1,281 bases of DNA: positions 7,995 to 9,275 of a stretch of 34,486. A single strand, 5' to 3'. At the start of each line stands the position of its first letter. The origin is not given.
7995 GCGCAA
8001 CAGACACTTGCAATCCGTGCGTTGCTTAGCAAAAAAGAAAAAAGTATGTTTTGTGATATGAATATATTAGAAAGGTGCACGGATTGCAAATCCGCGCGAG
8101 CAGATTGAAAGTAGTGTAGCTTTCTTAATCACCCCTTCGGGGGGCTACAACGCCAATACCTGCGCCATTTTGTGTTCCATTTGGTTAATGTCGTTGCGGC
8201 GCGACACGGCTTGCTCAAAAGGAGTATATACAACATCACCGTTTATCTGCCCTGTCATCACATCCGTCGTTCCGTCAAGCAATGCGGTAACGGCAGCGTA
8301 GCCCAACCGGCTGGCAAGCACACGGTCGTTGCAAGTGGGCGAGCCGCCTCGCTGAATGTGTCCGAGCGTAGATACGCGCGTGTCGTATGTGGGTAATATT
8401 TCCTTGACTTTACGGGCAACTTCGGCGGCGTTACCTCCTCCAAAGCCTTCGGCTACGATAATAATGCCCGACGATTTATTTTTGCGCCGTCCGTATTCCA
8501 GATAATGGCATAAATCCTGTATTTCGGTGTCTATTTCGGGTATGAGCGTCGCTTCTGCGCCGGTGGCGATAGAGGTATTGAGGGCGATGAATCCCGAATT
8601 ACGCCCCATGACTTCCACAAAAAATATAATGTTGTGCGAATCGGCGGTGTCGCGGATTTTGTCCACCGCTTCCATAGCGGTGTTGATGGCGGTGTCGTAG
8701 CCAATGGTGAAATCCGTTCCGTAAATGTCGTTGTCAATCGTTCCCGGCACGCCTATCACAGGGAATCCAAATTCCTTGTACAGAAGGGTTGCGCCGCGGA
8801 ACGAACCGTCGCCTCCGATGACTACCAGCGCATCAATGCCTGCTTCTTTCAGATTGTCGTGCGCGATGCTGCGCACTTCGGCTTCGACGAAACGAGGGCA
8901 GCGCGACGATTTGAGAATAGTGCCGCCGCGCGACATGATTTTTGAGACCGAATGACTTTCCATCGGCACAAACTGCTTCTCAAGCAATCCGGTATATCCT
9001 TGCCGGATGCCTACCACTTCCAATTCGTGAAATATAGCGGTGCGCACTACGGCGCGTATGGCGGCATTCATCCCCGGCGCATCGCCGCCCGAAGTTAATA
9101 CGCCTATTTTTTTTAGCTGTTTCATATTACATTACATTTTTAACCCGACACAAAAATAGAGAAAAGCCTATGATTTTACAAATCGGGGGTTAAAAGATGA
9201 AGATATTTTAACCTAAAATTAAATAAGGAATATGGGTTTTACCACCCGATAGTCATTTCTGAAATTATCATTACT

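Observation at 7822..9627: S10-spc ribosomal-protein cluster split between rpsC and rplP by an inverted pfkA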

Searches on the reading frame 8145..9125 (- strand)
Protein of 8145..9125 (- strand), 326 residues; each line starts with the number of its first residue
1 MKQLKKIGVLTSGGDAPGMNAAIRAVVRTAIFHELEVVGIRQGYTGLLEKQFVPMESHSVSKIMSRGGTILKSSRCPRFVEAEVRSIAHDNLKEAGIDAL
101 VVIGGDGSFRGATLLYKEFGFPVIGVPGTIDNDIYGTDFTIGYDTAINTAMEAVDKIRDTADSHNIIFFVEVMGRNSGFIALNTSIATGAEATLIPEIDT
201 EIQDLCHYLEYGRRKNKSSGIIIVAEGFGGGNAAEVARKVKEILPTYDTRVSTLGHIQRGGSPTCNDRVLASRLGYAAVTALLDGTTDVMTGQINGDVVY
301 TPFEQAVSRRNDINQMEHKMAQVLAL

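Call 3: search_protein_families(library=ncbifam, proteins=[window:8145-9125:-])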
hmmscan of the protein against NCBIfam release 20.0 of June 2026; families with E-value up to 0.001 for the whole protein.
window:8145-9125:- (326 aa): 11 families
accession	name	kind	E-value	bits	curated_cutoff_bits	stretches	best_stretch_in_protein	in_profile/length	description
TIGR02482.1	PFKA_ATP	equivalog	9.2e-127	422.2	371.35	1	6-306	1-300/301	6-phosphofructokinase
NF002872.1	PRK03202.1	subfamily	5.5e-125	416.6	253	1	5-324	1-321/323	ATP-dependent 6-phosphofructokinase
TIGR02483.1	PFK_mixed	subfamily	1.2e-96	323.6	430.55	2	6-228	1-226/325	phosphofructokinase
TIGR02478.1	6PF1K_euk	equivalog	2.2e-84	284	708.4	2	123-315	143-345/744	6-phosphofructokinase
NF010674.0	PRK14071.1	equivalog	3.8e-73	246.5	544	1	1-317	1-345/360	ATP-dependent 6-phosphofructokinase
NF005301.0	PRK06830.1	equivalog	1.5e-54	185.2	400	2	6-230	83-316/445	ATP-dependent 6-phosphofructokinase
NF041103.1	PFKA_PPi_Ttgales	equivalog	5.1e-44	150.9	550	1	7-229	1-239/407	diphosphate--fructose-6-phosphate 1-phosphotransferase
NF005482.0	PRK07085.1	subfamily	9.2e-30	103.7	446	1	3-227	72-314/558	diphosphate--fructose-6-phosphate 1-phosphotransferase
NF010675.0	PRK14072.1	subfamily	8.7e-27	93.9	273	1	7-227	6-246/416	diphosphate--fructose-6-phosphate 1-phosphotransferase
TIGR02477.1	PFKA_PPi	equivalog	2e-26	92.6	587.95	1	4-227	67-308/539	diphosphate--fructose-6-phosphate 1-phosphotransferase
NF005121.0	PRK06555.1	equivalog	2.8e-19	69.1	395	1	4-185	3-207/404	pyrophosphate--fructose-6-phosphate 1-phosphotransferase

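Call 9: find_encoding_contigs(protein=window:8145-9125:-, flank=6000, max_places=6)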
Protein window:8145-9125:- (326 aa): no gene with exactly this product is on record in the collection.

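Call 18: find_homologous_proteins(query=window:8145-9125:-, max_evalue=1e-60)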
Query window:8145-9125:- (326 aa): 7995 proteins with E <= 1e-60 among 8000 candidates; the best 120 are listed.
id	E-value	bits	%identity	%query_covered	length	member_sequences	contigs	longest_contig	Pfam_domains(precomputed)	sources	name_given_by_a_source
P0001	7.4e-211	717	100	100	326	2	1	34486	PF01513.27,PF00365.26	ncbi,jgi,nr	ncbi:MAG: 6-phosphofructokinase [Prevotellaceae bacterium]|jgi:6-phosphofructokinase 1|nr:6-phosphof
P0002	2.6e-180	616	83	100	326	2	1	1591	PF01513.27,PF00365.26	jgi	jgi:6-phosphofructokinase 1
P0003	7.6e-180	615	82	100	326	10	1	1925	PF01513.27,PF00365.26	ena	-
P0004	2.2e-179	613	83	100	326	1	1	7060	PF01513.27,PF00365.26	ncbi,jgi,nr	ncbi:MAG: 6-phosphofructokinase [Prevotellaceae bacterium]|jgi:6-phosphofructokinase 1|nr:6-phosphof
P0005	3.1e-179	613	83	100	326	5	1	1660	PF01513.27,PF00365.26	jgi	jgi:6-phosphofructokinase 1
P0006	5.9e-179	612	82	100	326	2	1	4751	PF01513.27,PF00365.26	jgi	jgi:6-phosphofructokinase 1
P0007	1.1e-178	611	83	100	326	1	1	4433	PF01513.27,PF00365.26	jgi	jgi:6-phosphofructokinase 1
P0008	3.2e-178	609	85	100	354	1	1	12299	PF01513.27,PF00365.26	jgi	jgi:6-phosphofructokinase 1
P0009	3.3e-178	609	83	100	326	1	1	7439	PF01513.27,PF00365.26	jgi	jgi:6-phosphofructokinase 1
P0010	6.2e-177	605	81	100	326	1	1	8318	PF01513.27,PF00365.26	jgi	jgi:6-phosphofructokinase 1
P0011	1.1e-166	571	83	92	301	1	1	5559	PF01513.27,PF00365.26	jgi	jgi:6-phosphofructokinase 1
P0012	5.4e-161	553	76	100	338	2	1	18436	PF01513.27,PF00365.26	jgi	jgi:6-phosphofructokinase 1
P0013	8.2e-161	552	75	100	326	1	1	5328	PF01513.27,PF00365.26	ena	-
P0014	1.2e-160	552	75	100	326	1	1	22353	PF01513.27,PF00365.26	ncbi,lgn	-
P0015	3.1e-159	547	74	100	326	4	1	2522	PF01513.27,PF00365.26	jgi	-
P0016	1.5e-158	545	75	100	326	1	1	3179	PF01513.27,PF00365.26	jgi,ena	-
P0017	1.9e-158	544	74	100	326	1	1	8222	PF01513.27,PF00365.26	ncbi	-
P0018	5.8e-158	543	74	100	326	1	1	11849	PF01513.27,PF00365.26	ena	-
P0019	7.0e-158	543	73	100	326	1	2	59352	PF01513.27,PF00365.26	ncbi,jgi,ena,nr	ncbi:MAG: 6-phosphofructokinase [Bacteroidales bacterium]|nr:6-phosphofructokinase [Bacteroidales ba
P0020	7.4e-158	543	73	100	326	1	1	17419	PF01513.27,PF00365.26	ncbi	-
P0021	9.4e-156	536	72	100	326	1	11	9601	PF01513.27,PF00365.26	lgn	-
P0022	1.3e-155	535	72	100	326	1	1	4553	PF01513.27,PF00365.26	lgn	-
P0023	4.5e-155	533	74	100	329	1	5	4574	PF01513.27,PF00365.26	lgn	-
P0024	2.1e-152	525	72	100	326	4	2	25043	PF01513.27,PF00365.26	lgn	-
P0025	2.5e-152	524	73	100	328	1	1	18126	PF00365.26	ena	-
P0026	4.8e-152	523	73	100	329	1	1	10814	PF00365.26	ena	-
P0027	6.8e-152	523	72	100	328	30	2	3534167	PF00365.26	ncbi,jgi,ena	-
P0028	1.8e-151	522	71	100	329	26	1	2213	PF01513.27,PF00365.26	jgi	-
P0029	2.1e-151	521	73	100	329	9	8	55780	PF01513.27,PF00365.26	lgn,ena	-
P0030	4.1e-151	520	72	100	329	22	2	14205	PF01513.27,PF00365.26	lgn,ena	-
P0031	4.7e-151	520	72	100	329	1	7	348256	PF01513.27,PF00365.26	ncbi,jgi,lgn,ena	jgi:6-phosphofructokinase 1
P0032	7.1e-151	520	72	100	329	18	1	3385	PF01513.27,PF00365.26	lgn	-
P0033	7.3e-151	520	71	99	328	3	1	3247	PF01513.27,PF00365.26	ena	-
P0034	7.4e-151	520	71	100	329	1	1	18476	PF01513.27,PF00365.26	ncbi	-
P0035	7.5e-151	520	71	100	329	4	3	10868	PF01513.27,PF00365.26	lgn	-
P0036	9.2e-151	519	72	100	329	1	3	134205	PF01513.27,PF00365.26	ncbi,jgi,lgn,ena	jgi:6-phosphofructokinase 1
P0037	9.8e-151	519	71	99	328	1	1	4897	PF01513.27,PF00365.26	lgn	-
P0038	1.2e-150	519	71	100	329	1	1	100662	PF01513.27,PF00365.26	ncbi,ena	-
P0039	1.3e-150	519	71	100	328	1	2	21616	PF01513.27,PF00365.26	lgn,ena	-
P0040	1.5e-150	519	70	100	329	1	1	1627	PF01513.27,PF00365.26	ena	-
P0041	1.7e-150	518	72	100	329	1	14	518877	PF01513.27,PF00365.26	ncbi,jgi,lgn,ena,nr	ncbi:MAG: 6-phosphofructokinase [Rikenellaceae bacterium]|jgi:6-phosphofructokinase 1|nr:6-phosphofr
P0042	1.9e-150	518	72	100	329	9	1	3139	PF01513.27,PF00365.26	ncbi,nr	ncbi:MAG: 6-phosphofructokinase [Bacteroidia bacterium]|nr:6-phosphofructokinase [Bacteroidia bacter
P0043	2.2e-150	518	71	100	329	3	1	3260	PF00365.26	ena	-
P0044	4.2e-150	517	72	100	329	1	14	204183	PF01513.27,PF00365.26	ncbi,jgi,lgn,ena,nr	ncbi:MAG TPA: 6-phosphofructokinase [Bacteroidales bacterium]|nr:6-phosphofructokinase [Rikenellacea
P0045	4.3e-150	517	70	100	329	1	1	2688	PF01513.27,PF00365.26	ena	-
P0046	7.3e-150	516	72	100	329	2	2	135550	PF01513.27,PF00365.26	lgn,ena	-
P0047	1.3e-149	515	72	100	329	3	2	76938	PF01513.27,PF00365.26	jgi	jgi:6-phosphofructokinase 1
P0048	1.7e-149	515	72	100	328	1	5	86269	PF01513.27,PF00365.26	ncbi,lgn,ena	-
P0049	2.0e-149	515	71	99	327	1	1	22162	PF01513.27,PF00365.26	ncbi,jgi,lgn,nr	ncbi:MAG: 6-phosphofructokinase [Prevotellaceae bacterium]|jgi:6-phosphofructokinase 1|nr:6-phosphof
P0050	3.3e-149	514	71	100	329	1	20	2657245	PF01513.27,PF00365.26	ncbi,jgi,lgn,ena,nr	ncbi:6-phosphofructokinase 2 [Bacteroidales bacterium CF]|jgi:6-phosphofructokinase 1|nr:6-phosphofr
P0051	3.4e-149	514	72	100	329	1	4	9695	PF01513.27,PF00365.26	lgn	-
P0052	3.4e-149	514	71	100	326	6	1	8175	PF01513.27,PF00365.26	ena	-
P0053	7.4e-149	513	70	100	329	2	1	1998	PF01513.27,PF00365.26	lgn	-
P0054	9.5e-149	513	71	100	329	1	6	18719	PF01513.27,PF00365.26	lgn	-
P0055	1.2e-148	512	71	99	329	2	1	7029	PF01513.27,PF00365.26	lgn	-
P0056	1.2e-148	512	71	100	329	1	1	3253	PF01513.27,PF00365.26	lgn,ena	-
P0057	1.3e-148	512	70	100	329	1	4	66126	PF01513.27,PF00365.26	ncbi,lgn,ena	-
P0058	1.4e-148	512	71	100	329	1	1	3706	PF01513.27,PF00365.26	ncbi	-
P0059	1.8e-148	512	71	100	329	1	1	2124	PF00365.26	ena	-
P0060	1.9e-148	512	73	94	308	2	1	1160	PF01513.27,PF00365.26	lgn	-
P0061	2.1e-148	511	70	100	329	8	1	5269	PF01513.27,PF00365.26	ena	-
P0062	2.2e-148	511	71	99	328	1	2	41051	PF01513.27,PF00365.26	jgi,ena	-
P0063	2.8e-148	511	70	100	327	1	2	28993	PF01513.27,PF00365.26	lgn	-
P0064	2.8e-148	511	70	100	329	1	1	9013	PF01513.27,PF00365.26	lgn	-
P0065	2.9e-148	511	70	100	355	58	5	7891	PF01513.27,PF00365.26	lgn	-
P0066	2.9e-148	511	71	100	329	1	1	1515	PF01513.27,PF00365.26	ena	-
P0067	3.4e-148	511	70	99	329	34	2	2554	PF01513.27,PF00365.26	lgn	-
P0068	4.5e-148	510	71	100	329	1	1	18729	PF01513.27,PF00365.26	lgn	-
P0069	4.6e-148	510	72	99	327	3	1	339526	PF01513.27,PF00365.26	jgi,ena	jgi:6-phosphofructokinase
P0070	4.7e-148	510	70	99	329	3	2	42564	PF01513.27,PF00365.26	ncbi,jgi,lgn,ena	-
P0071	4.8e-148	510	70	100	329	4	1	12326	PF01513.27,PF00365.26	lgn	-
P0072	5.9e-148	510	70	100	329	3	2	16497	PF00365.26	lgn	-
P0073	7.4e-148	510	70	100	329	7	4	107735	PF01513.27,PF00365.26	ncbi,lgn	ncbi:MAG: 6-phosphofructokinase [Bacteroidales bacterium]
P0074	9.4e-148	509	70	99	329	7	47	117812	PF01513.27,PF00365.26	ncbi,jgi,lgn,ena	jgi:6-phosphofructokinase 1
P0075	1.1e-147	509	69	100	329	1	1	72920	PF01513.27,PF00365.26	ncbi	-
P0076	1.2e-147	509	70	100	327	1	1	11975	PF01513.27,PF00365.26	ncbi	-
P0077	1.4e-147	509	71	99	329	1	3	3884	PF01513.27,PF00365.26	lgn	-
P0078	1.7e-147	508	71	100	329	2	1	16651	PF01513.27,PF00365.26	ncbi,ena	-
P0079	2.7e-147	508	70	99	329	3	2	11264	PF01513.27,PF00365.26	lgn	-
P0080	3.0e-147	508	72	100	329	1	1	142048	PF01513.27,PF00365.26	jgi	-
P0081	3.1e-147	508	68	100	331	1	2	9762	PF01513.27,PF00365.26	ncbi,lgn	-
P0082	3.4e-147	508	69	99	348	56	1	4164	PF01513.27,PF00365.26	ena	-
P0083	3.4e-147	508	70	99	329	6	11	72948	PF01513.27,PF00365.26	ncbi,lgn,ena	-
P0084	4.2e-147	507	71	100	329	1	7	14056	PF01513.27,PF00365.26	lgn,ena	-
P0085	4.4e-147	507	70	98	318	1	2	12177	PF01513.27,PF00365.26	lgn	-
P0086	4.9e-147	507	71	99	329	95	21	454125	PF01513.27,PF00365.26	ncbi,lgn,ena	-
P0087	5.3e-147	507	69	100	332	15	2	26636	PF01513.27,PF00365.26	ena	-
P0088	6.4e-147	507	70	99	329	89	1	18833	PF01513.27,PF00365.26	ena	-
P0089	1.2e-146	506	70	100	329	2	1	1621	PF01513.27,PF00365.26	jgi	jgi:6-phosphofructokinase 1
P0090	1.4e-146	506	69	99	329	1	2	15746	PF01513.27,PF00365.26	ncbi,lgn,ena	-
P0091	1.4e-146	506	69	100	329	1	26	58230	PF01513.27,PF00365.26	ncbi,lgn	-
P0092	1.7e-146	505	70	100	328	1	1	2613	PF00365.26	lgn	-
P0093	2.2e-146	505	69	99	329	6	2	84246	PF01513.27,PF00365.26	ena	-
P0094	2.5e-146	505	70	99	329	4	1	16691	PF01513.27,PF00365.26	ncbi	-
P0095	2.6e-146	505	70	99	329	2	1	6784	PF01513.27,PF00365.26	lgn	-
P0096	2.8e-146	505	70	99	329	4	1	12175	PF01513.27,PF00365.26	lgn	-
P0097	3.1e-146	504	70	100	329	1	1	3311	PF01513.27,PF00365.26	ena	-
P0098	3.9e-146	504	70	99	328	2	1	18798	PF00365.26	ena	-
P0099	3.9e-146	504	71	100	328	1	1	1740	PF01513.27,PF00365.26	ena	-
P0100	4.4e-146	504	71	100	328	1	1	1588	PF01513.27,PF00365.26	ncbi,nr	ncbi:MAG: 6-phosphofructokinase [Bacteroidales bacterium]|nr:6-phosphofructokinase [Bacteroidales ba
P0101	4.5e-146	504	70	100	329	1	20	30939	PF01513.27,PF00365.26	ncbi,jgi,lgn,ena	jgi:6-phosphofructokinase 1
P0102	6.1e-146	503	69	99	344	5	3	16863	PF01513.27,PF00365.26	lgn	-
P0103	6.6e-146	503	70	100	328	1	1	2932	PF01513.27,PF00365.26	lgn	-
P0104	1.0e-145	503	70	100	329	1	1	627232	PF01513.27,PF00365.26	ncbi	-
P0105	1.1e-145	503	70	99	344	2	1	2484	PF01513.27,PF00365.26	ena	-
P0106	1.1e-145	502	70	100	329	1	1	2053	PF01513.27,PF00365.26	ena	-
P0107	1.4e-145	502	70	100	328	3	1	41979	PF01513.27,PF00365.26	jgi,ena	jgi:6-phosphofructokinase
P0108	1.8e-145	502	69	99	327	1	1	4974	PF01513.27,PF00365.26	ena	-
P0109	2.8e-145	501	69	99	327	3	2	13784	PF01513.27,PF00365.26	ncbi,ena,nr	ncbi:MAG: 6-phosphofructokinase [Bacteroidales bacterium]|nr:6-phosphofructokinase [Bacteroidales ba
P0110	3.1e-145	501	70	100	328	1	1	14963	PF01513.27,PF00365.26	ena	-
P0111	3.5e-145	501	71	99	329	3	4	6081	PF01513.27,PF00365.26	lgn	-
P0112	4.9e-145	500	70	99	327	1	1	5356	PF00365.26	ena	-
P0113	5.3e-145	500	70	100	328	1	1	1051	PF01513.27,PF00365.26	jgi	jgi:6-phosphofructokinase 1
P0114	5.5e-145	500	68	99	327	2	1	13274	PF01513.27,PF00365.26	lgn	-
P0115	5.7e-145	500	70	99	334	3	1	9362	PF01513.27,PF00365.26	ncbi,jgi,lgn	jgi:6-phosphofructokinase 1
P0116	6.0e-145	500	69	100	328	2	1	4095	PF00365.26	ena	-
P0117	7.5e-145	500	71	100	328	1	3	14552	PF01513.27,PF00365.26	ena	-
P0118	8.0e-145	500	70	99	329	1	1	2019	PF01513.27,PF00365.26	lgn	-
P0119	8.3e-145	500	69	99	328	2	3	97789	PF01513.27,PF00365.26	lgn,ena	-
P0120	8.8e-145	500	70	100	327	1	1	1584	PF01513.27,PF00365.26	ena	-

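Call 21: find_encoding_contigs(protein=P0008, flank=6000, max_places=3)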
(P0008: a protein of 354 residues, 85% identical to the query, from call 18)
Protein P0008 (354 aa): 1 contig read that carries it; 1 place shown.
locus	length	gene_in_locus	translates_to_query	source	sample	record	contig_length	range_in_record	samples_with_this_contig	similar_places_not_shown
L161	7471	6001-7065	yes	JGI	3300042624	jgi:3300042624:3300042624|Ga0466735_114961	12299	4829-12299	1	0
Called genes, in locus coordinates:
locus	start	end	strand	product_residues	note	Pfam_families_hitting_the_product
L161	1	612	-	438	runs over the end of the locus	PF00344:SecY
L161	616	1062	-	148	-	PF00828:Ribosomal_L27A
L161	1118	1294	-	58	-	PF00327:Ribosomal_L30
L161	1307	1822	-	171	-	PF00333:Ribosomal_S5, PF03719:Ribosomal_S5_C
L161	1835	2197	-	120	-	PF00861:Ribosomal_L18p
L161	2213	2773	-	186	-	PF00347:Ribosomal_L6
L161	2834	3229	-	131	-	PF00410:Ribosomal_S8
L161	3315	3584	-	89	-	PF00253:Ribosomal_S14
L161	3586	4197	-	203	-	PF00281:Ribosomal_L5, PF00673:Ribosomal_L5_C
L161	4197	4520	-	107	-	PF00467:KOW, PF17136:ribosomal_L24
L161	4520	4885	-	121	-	PF00238:Ribosomal_L14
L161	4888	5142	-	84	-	PF00366:Ribosomal_S17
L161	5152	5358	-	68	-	PF00831:Ribosomal_L29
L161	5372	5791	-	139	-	PF00252:Ribosomal_L16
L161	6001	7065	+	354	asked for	PF00365:PFK, PF01513:NAD_kinase (weak)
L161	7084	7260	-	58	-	PF05534:HicB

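Call 22: find_encoding_contigs(protein=P0004, flank=6000, max_places=3)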
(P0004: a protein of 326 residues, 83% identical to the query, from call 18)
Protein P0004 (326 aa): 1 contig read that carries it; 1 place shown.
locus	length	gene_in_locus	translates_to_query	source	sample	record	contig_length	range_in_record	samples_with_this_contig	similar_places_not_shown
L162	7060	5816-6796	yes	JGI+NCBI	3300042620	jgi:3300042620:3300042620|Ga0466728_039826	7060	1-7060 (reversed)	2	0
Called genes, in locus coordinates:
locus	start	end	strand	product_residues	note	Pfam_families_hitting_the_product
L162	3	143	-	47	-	PF00366:Ribosomal_S17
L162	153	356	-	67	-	PF00831:Ribosomal_L29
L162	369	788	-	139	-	PF00252:Ribosomal_L16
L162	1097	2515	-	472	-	PF14322:SusD-like_3, PF07980:SusD_RagB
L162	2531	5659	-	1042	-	PF13620:CarboxypepD_reg, PF13715:CarbopepD_reg_2, PF07715:Plug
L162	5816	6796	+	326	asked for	PF00365:PFK, PF01513:NAD_kinase (faint)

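Call 23: find_encoding_contigs(protein=P0010, flank=6000, max_places=3)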
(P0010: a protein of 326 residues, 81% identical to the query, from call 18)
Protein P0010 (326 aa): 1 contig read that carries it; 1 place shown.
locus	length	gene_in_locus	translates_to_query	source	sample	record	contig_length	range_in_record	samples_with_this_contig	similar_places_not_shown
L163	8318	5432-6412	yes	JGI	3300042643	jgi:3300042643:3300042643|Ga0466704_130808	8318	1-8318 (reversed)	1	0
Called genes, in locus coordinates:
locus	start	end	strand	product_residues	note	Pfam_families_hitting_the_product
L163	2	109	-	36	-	?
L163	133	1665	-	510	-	PF12771:SusD-like_2, PF12741:SusD-like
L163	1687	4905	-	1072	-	PF13620:CarboxypepD_reg, PF13715:CarbopepD_reg_2, PF07715:Plug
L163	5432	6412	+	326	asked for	PF00365:PFK, PF01513:NAD_kinase (weak)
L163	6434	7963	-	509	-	PF00117:GATase, PF07722:Peptidase_C26 (faint), PF02540:NAD_synthase, PF03054:tRNA_Me_trans (faint), PF00958:GMP_synt_C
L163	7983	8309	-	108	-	PF00117:GATase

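Call 24: find_encoding_contigs(protein=P0009, flank=6000, max_places=3)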
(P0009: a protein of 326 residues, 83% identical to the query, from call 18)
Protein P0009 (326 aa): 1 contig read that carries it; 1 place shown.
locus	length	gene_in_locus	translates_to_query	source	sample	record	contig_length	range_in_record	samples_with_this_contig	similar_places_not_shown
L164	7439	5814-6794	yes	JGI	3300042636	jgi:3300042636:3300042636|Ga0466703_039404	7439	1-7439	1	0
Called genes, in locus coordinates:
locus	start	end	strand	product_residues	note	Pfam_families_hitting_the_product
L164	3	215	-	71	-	?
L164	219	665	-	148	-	PF00828:Ribosomal_L27A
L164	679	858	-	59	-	PF00327:Ribosomal_L30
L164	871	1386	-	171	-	PF00333:Ribosomal_S5, PF03719:Ribosomal_S5_C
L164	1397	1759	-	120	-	PF00861:Ribosomal_L18p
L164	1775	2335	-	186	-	PF00347:Ribosomal_L6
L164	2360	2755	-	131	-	PF00410:Ribosomal_S8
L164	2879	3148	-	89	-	PF00253:Ribosomal_S14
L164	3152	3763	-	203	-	PF00281:Ribosomal_L5, PF00673:Ribosomal_L5_C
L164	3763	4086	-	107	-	PF00467:KOW, PF17136:ribosomal_L24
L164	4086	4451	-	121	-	PF00238:Ribosomal_L14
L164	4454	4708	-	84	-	PF00366:Ribosomal_S17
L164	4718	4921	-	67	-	PF00831:Ribosomal_L29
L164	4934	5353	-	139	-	PF00252:Ribosomal_L16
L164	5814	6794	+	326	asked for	PF00365:PFK, PF01513:NAD_kinase (weak)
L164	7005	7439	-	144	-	PF00189:Ribosomal_S3_C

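Call 25: find_encoding_contigs(protein=P0012, flank=8000, max_places=3)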
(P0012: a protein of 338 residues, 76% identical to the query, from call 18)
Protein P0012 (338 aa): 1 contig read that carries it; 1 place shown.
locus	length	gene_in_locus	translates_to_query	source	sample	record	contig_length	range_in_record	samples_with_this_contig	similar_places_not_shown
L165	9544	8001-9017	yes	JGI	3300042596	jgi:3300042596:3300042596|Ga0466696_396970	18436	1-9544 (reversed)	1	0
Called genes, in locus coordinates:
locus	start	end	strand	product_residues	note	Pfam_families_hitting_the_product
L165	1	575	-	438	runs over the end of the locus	PF00344:SecY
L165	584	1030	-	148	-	PF00828:Ribosomal_L27A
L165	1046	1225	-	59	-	PF00327:Ribosomal_L30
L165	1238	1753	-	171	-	PF00333:Ribosomal_S5, PF03719:Ribosomal_S5_C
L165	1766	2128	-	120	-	PF00861:Ribosomal_L18p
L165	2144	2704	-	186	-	PF00347:Ribosomal_L6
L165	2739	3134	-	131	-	PF00410:Ribosomal_S8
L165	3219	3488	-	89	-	PF00253:Ribosomal_S14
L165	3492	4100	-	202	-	PF00281:Ribosomal_L5, PF00673:Ribosomal_L5_C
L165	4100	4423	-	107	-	PF00467:KOW, PF17136:ribosomal_L24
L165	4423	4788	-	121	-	PF00238:Ribosomal_L14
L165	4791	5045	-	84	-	PF00366:Ribosomal_S17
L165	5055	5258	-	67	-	PF00831:Ribosomal_L29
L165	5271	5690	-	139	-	PF00252:Ribosomal_L16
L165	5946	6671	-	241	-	PF20244:DUF6599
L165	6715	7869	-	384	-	PF04015:DUF362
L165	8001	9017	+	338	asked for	PF00365:PFK, PF01513:NAD_kinase (weak)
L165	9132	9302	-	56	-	-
